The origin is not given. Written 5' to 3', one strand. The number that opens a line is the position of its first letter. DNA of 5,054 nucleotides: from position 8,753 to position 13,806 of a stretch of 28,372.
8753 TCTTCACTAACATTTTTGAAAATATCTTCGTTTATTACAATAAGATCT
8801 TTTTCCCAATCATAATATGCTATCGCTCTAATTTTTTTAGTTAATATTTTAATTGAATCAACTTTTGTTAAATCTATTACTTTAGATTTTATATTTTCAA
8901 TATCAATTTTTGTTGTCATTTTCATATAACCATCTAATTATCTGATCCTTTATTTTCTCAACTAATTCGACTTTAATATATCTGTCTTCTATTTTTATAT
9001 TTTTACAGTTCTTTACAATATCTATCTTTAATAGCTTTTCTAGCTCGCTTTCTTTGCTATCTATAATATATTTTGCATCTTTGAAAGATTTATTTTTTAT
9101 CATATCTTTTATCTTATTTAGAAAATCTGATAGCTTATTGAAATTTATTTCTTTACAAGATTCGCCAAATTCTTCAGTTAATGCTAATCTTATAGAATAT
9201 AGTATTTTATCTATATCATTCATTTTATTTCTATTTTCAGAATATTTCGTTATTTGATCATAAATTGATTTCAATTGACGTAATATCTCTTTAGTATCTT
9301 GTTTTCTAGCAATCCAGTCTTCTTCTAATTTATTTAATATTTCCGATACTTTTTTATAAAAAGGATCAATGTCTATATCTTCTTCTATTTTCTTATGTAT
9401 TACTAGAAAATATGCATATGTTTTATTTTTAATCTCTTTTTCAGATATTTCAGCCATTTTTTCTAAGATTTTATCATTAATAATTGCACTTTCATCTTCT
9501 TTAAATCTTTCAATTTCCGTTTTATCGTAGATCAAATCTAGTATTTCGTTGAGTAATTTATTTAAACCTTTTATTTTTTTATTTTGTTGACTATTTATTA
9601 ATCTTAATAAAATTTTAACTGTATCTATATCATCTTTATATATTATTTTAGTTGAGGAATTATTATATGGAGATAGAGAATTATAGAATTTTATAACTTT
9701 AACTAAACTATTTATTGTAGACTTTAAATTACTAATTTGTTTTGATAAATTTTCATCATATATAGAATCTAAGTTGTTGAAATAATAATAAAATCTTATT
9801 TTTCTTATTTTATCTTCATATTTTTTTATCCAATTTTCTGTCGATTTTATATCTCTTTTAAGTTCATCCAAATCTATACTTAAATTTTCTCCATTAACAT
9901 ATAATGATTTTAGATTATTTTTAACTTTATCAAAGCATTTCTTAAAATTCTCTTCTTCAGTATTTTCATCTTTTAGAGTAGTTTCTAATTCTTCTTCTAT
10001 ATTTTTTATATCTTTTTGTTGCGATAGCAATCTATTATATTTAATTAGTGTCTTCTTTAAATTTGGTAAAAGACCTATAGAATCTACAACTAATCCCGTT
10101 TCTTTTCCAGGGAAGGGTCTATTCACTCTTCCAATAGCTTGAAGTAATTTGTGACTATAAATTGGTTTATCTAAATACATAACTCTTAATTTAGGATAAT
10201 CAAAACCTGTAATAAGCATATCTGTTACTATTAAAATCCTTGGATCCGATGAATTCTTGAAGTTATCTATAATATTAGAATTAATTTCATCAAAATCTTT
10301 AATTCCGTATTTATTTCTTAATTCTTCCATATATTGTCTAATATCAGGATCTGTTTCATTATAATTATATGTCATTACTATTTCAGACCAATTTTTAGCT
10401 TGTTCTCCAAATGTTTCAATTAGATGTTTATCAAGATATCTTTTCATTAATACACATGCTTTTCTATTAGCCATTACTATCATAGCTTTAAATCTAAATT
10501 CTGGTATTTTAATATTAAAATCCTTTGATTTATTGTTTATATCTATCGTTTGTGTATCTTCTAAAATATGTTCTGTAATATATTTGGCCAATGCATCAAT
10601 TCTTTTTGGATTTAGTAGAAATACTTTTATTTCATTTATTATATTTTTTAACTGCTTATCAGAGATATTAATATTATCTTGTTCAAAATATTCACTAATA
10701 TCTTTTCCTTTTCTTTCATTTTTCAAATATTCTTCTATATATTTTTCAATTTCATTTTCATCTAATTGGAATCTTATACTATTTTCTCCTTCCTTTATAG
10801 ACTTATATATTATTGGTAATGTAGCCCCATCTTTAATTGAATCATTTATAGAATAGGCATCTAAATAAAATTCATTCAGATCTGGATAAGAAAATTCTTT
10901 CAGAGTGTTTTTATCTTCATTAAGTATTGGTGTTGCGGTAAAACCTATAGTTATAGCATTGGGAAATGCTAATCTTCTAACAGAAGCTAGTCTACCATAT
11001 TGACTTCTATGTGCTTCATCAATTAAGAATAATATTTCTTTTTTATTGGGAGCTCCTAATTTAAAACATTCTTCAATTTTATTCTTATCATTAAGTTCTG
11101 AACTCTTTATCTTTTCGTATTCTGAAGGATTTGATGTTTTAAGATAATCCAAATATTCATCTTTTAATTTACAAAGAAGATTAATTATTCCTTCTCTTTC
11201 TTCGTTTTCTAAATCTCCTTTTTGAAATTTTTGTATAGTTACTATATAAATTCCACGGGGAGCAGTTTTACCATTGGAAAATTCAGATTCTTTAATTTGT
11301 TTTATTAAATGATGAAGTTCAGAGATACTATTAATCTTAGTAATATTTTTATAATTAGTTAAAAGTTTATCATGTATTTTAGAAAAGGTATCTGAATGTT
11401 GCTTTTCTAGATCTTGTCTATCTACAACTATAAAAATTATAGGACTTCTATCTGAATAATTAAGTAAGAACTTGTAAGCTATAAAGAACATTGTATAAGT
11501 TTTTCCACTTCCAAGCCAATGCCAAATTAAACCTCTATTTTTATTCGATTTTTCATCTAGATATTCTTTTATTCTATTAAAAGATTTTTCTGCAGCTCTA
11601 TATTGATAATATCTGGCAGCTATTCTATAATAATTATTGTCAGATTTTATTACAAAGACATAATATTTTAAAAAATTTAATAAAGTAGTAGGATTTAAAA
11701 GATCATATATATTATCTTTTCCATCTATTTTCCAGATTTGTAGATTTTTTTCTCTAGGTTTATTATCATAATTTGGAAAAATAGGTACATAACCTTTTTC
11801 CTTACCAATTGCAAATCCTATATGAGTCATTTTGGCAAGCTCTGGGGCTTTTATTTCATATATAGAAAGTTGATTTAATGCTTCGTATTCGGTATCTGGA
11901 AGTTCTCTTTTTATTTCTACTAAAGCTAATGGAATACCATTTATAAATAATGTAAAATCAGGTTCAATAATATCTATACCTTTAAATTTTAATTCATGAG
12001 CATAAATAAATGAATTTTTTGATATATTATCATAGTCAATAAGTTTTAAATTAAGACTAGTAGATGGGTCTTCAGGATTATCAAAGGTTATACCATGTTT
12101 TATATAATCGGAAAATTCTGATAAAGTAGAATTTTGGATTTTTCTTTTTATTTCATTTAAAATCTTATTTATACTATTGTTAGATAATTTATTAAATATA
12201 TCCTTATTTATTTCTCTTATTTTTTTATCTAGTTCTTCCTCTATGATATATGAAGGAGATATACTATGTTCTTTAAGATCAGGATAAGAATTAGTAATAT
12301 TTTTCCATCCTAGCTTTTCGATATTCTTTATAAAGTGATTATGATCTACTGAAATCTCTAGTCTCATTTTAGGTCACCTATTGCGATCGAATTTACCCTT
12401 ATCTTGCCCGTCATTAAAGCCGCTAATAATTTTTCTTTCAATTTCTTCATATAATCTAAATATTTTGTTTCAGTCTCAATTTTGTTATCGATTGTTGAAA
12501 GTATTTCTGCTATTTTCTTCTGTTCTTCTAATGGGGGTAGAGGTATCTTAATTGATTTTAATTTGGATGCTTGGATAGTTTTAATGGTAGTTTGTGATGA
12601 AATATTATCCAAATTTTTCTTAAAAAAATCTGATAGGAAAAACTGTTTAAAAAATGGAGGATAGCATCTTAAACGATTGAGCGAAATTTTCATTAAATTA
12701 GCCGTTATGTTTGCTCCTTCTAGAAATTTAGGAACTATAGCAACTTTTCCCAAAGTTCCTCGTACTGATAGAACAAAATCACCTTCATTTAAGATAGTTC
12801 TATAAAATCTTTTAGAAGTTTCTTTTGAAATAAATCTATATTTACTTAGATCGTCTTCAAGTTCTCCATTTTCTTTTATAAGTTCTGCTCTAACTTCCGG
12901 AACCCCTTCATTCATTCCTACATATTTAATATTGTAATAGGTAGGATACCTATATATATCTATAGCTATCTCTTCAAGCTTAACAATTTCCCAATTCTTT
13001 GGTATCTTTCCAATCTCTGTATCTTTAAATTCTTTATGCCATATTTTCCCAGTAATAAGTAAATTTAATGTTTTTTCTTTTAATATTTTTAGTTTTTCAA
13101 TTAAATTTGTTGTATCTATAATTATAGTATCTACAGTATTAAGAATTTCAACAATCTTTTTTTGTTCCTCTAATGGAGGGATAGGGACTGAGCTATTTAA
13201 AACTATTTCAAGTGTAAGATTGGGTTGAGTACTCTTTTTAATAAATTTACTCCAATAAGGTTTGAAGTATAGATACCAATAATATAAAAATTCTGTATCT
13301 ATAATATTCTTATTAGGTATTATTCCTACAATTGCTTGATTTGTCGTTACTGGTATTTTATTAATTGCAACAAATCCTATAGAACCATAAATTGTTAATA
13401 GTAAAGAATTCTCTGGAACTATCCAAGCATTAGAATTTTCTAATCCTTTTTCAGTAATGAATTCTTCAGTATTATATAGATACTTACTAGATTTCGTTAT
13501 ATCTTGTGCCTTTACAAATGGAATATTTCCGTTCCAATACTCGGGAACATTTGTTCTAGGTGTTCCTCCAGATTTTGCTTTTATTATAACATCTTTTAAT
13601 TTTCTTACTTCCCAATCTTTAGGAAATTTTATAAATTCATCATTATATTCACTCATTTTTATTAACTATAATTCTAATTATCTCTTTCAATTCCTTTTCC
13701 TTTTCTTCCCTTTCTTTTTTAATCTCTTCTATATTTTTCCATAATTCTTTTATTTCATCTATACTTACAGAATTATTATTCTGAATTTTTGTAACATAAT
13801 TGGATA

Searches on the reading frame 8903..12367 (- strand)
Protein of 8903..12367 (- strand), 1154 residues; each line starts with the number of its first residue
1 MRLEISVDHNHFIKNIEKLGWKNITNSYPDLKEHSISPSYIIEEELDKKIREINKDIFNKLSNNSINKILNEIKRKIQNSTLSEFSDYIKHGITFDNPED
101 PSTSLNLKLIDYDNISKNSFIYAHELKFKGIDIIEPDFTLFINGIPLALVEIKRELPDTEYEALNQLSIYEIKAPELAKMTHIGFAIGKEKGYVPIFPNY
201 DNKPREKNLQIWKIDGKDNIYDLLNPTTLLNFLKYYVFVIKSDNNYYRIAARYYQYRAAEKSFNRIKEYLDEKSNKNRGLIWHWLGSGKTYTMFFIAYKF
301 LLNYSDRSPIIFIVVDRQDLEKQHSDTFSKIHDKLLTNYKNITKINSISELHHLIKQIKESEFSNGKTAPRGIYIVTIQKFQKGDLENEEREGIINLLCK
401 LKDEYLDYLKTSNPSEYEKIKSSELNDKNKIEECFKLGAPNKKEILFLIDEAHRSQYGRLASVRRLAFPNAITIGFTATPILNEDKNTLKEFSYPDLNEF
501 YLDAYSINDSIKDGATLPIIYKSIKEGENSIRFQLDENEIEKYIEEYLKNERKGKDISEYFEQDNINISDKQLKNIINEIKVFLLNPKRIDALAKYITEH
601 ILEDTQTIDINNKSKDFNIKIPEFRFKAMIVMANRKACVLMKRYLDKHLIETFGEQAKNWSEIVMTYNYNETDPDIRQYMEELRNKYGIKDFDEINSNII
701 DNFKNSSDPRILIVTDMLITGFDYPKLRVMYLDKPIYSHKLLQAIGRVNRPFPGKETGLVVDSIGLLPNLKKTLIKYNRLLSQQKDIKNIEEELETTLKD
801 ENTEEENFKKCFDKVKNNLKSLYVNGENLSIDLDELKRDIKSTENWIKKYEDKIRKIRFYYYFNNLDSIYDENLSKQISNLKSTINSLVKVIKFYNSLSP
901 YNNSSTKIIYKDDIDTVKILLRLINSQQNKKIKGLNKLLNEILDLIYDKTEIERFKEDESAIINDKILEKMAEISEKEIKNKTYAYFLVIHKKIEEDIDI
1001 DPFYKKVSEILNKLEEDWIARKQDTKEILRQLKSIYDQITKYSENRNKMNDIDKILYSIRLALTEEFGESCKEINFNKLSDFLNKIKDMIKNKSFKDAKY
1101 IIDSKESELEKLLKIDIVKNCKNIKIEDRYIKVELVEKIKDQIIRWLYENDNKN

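Call 35: search_protein_families(library=pfam, proteins=[window:8903-12367:-], max_evalue=0.01)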
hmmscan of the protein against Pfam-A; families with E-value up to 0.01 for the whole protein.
window:8903-12367:- (1154 aa): 6 families
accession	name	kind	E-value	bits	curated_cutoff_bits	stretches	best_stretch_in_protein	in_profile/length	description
PF18766.7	SWI2_SNF2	-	1.4e-48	165.9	26.7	1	254-550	1-214/221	SWI2/SNF2 ATPase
PF04313.20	HSDR_N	-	5.5e-26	92.1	25.1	1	13-202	13-197/198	Type I restriction enzyme R protein N terminus (HSDR_N)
PF04851.21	ResIII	-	2.5e-23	83.2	22.5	1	249-481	2-163/164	Type III restriction enzyme, res subunit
PF22679.2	T1R_D3-like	-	2e-18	67.7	27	1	666-762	56-155/158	Type I restriction enzyme subunit R domain 3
PF00271.37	Helicase_C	-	8.2e-05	23.3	23.5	1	695-750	53-108/110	Helicase conserved C-terminal domain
PF00270.35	DEAD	-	0.00019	21.6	26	0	286-348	24-85/167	DEAD/DEAH box helicase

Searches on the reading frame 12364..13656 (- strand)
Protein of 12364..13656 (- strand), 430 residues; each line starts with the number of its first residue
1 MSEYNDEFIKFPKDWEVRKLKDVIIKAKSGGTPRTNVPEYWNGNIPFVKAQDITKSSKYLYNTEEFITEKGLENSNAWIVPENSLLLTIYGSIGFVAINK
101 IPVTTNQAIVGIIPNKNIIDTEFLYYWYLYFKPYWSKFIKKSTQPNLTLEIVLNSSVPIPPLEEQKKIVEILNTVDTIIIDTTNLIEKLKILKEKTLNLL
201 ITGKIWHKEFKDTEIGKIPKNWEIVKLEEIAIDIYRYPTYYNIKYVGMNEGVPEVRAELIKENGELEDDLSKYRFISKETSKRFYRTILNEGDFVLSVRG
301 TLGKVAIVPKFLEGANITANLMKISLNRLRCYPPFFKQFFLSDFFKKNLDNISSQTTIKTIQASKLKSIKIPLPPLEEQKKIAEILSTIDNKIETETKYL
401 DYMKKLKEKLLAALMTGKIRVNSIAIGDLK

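Call 35: search_protein_families(library=pfam, proteins=[window:12364-13656:-], max_evalue=0.01)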
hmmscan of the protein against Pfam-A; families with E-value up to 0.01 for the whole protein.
window:12364-13656:- (430 aa): 1 family
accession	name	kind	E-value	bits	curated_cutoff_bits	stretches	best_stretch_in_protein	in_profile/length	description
PF01420.25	Methylase_S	-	3.9e-58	196.8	22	2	12-189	1-166/168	Type I restriction modification DNA specificity domain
